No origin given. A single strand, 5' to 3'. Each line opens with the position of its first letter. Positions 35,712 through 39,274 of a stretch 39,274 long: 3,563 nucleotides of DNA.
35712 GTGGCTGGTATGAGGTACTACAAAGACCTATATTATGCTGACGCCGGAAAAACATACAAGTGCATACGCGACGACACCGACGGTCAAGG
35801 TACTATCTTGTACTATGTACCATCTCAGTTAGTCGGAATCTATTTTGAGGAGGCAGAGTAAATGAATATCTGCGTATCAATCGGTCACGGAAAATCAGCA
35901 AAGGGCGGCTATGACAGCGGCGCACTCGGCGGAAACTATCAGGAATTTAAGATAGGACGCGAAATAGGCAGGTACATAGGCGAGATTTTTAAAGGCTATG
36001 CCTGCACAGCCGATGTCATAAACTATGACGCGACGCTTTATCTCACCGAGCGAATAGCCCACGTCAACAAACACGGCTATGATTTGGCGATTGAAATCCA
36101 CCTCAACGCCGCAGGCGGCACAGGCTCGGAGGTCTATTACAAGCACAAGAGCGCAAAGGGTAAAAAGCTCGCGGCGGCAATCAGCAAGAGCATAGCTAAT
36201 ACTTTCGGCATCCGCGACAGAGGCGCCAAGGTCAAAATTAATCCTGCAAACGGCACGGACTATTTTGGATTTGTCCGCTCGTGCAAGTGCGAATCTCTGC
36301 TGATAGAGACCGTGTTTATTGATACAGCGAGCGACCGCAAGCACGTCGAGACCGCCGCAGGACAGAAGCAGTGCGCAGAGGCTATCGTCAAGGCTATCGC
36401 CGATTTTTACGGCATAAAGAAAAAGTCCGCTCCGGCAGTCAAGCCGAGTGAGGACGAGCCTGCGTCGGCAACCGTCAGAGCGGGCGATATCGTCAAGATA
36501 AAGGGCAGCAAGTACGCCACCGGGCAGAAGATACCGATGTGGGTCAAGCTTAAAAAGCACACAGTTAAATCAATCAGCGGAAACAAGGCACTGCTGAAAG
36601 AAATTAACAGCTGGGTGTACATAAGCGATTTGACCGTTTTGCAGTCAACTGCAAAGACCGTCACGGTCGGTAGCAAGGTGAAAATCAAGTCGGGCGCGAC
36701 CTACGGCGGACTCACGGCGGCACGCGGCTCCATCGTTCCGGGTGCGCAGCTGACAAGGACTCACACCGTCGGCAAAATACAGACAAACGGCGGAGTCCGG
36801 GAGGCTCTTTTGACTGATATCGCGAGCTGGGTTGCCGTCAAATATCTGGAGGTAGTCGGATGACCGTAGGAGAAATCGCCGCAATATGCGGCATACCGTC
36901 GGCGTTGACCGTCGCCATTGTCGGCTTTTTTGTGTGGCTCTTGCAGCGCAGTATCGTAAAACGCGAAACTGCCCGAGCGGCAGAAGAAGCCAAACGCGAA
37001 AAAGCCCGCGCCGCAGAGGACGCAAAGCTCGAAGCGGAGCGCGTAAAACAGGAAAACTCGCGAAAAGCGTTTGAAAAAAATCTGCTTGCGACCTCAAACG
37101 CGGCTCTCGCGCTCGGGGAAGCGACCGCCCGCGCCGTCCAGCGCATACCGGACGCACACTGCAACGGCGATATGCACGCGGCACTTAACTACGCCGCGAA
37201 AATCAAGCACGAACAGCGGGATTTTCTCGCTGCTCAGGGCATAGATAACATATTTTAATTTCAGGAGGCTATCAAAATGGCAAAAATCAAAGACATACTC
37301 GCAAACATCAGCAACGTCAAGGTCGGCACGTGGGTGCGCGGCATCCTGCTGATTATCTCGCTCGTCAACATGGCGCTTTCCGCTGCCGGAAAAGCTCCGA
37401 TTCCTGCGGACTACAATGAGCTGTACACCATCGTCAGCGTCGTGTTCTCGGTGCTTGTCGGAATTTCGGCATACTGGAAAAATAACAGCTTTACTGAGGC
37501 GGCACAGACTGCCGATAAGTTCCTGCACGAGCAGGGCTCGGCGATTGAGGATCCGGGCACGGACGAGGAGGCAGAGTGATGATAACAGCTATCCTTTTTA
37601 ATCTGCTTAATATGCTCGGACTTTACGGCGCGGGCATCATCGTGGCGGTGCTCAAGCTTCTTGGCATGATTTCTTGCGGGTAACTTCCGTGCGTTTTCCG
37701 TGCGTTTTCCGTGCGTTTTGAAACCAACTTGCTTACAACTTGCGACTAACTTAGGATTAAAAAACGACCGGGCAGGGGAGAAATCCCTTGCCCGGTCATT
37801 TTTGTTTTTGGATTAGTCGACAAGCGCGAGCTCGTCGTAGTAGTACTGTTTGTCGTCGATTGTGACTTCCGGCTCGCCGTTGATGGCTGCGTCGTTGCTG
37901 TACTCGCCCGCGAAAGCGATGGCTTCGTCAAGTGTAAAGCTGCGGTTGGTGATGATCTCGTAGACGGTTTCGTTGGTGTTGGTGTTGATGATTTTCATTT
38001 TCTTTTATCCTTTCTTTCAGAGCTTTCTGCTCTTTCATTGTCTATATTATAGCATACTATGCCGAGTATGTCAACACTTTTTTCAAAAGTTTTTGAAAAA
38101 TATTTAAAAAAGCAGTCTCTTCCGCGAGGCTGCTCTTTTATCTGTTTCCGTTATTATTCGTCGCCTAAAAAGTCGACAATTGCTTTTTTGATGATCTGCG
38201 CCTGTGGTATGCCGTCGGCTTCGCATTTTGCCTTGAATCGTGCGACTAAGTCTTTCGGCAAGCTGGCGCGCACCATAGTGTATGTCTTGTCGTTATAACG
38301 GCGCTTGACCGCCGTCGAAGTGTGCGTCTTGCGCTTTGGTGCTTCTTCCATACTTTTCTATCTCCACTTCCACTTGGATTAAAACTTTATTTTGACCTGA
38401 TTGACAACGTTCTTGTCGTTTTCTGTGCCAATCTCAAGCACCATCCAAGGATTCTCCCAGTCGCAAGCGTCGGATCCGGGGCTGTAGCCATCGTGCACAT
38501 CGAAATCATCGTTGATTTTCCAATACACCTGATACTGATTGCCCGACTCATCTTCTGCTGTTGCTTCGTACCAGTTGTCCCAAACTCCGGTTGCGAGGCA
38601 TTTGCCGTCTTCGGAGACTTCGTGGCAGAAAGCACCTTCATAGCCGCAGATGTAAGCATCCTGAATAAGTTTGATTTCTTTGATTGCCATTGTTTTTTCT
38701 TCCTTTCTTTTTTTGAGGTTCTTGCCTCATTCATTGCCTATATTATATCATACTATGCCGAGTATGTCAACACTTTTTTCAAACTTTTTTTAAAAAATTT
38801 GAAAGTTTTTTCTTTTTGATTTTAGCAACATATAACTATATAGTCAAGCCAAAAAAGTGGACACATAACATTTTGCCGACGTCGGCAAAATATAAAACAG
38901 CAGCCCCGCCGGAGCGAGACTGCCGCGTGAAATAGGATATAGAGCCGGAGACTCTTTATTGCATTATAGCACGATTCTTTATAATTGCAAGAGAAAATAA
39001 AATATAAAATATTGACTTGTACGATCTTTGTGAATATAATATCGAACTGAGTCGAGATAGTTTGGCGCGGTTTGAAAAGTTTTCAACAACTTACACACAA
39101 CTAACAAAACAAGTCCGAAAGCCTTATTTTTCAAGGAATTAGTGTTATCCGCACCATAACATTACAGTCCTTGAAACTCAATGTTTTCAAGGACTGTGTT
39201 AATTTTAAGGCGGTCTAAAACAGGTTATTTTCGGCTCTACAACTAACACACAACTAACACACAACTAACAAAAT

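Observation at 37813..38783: Acr/Aca-like accessory island: duplicated consensus promoter with an embedded operator, small acidic proteins and an RHH regulator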

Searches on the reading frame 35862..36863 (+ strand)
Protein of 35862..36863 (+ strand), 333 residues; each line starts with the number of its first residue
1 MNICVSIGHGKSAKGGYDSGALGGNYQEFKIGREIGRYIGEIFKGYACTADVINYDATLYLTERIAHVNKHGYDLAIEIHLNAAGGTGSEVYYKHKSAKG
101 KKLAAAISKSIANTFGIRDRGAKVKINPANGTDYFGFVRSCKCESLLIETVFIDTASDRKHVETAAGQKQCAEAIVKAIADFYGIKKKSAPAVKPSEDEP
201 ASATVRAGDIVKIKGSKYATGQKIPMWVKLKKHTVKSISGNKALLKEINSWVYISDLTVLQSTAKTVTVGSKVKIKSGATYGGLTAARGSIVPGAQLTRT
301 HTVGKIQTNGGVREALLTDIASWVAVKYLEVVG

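Call 54: search_protein_families(library=pfam, proteins=[window:35862-36863:+], max_evalue=0.001)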
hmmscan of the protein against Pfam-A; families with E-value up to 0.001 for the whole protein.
window:35862-36863:+ (333 aa): 1 family
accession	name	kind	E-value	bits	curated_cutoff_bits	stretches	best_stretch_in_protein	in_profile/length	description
PF01520.23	Amidase_3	-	4.9e-30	105.3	27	1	3-180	1-173/174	N-acetylmuramoyl-L-alanine amidase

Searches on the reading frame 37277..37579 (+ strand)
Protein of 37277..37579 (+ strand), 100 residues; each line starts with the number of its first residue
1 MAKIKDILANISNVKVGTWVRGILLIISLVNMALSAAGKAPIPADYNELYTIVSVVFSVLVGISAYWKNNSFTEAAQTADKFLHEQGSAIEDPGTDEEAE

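Call 54: search_protein_families(library=pfam, proteins=[window:37277-37579:+], max_evalue=0.001)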
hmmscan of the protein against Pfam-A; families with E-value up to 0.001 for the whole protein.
window:37277-37579:+ (100 aa): 1 family
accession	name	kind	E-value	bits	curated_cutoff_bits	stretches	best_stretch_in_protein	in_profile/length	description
PF04688.18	Holin_SPP1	-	4.5e-26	91.2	27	1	14-85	2-73/74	SPP1 phage holin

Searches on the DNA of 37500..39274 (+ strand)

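Call 7: search_dna_similar(query=window:37700-39274:+, collection=phages, mode=distant, max_rows=20)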
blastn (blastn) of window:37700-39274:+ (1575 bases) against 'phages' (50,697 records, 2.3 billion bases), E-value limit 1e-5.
Records with a match: 2; places in all: 2; records where one place covers at least 80% of the query: 0.
Best place of each record, by identity: 80-90% 1; 60-80% 1.
By first word of the organism name: Streptococcus 2.
By host as written in the record: Streptococcus constellatus KCOM_1650 1; Streptococcus anginosus J4211 1.
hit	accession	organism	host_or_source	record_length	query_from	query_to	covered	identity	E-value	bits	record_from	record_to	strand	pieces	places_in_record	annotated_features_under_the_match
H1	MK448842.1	Streptococcus phage Javan110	Streptococcus constellatus KCOM_1650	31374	1040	1111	5%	79.2%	5e-7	64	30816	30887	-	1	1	none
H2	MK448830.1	Streptococcus phage Javan73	Streptococcus anginosus J4211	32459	1040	1091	3%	84.6%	6e-6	59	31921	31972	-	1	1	none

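Call 10: get_annotated_region(hit=H1, flank=2500)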
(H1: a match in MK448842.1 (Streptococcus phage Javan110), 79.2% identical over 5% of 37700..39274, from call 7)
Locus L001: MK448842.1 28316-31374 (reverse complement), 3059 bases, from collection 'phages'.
description: Streptococcus phage Javan110, complete genome.
organism: Streptococcus phage Javan110 (NCBI taxid 2547981)
taxonomy: Viruses; Duplodnaviria; Heunggongvirae; Uroviricota; Caudoviricetes
host: Streptococcus constellatus KCOM_1650; source: -; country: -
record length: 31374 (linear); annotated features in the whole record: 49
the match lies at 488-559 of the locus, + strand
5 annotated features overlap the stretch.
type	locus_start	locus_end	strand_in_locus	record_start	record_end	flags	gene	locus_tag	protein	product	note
CDS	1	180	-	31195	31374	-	-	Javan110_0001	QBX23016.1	hypothetical protein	-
CDS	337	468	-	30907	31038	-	-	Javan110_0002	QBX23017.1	hypothetical protein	-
CDS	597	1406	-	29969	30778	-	-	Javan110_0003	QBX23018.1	lysin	lysin, N-acetylmuramoyl-L-alanine amidase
CDS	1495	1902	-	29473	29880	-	-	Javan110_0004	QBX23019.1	endolysin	-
CDS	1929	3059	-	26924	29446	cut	-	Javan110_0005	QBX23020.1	hypothetical protein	-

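Call 11: get_annotated_region(hit=H2, flank=2500)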
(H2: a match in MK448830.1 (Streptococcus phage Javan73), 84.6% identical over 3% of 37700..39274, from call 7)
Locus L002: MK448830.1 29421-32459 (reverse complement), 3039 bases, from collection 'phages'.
description: Streptococcus phage Javan73, complete genome.
organism: Streptococcus phage Javan73 (NCBI taxid 2548304)
taxonomy: Viruses; Duplodnaviria; Heunggongvirae; Uroviricota; Caudoviricetes
host: Streptococcus anginosus J4211; source: -; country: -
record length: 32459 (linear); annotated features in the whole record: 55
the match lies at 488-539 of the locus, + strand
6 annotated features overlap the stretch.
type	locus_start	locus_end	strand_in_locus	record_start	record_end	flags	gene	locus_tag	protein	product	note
CDS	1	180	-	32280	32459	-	-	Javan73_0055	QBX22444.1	hypothetical protein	-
CDS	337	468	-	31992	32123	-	-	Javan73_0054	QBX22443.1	hypothetical protein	-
CDS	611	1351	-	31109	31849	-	-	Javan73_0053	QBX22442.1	lysin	-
CDS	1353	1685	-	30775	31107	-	-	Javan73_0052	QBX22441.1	holin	-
CDS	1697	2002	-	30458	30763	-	-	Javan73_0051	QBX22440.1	hypothetical protein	-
CDS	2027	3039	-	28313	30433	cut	-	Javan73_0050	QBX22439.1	hypothetical protein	prophage Lp2 protein 52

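Call 56: search_rna_families(source=window, start=37500, end=39274, threshold=evalue, max_evalue=1)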
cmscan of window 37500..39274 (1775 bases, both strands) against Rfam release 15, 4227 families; matches with E-value up to 1: 5.
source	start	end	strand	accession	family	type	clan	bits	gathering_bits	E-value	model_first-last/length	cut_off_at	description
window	37762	37837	-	RF02985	ftsZ-DE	Gene; sRNA;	-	26.7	72.2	0.019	1-69/69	no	ftsZ-DE RNA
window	37763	37825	+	RF01730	Termite-leu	Cis-reg;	-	18.9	51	0.57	1-78/78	no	Termite-leu RNA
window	38765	38799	+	RF03027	RT-6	Gene; sRNA;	-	18.8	46.7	0.4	36-70/75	no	RT-6 RNA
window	37511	37577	+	RF01276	sR53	Gene; snRNA; snoRNA; CD-box;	-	18.3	49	0.22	1-60/60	no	Small nucleolar RNA sR53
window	38054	38189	+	RF01460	rliH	Gene; sRNA;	-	18.2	100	0.017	1-429/429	no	Listeria sRNA rliH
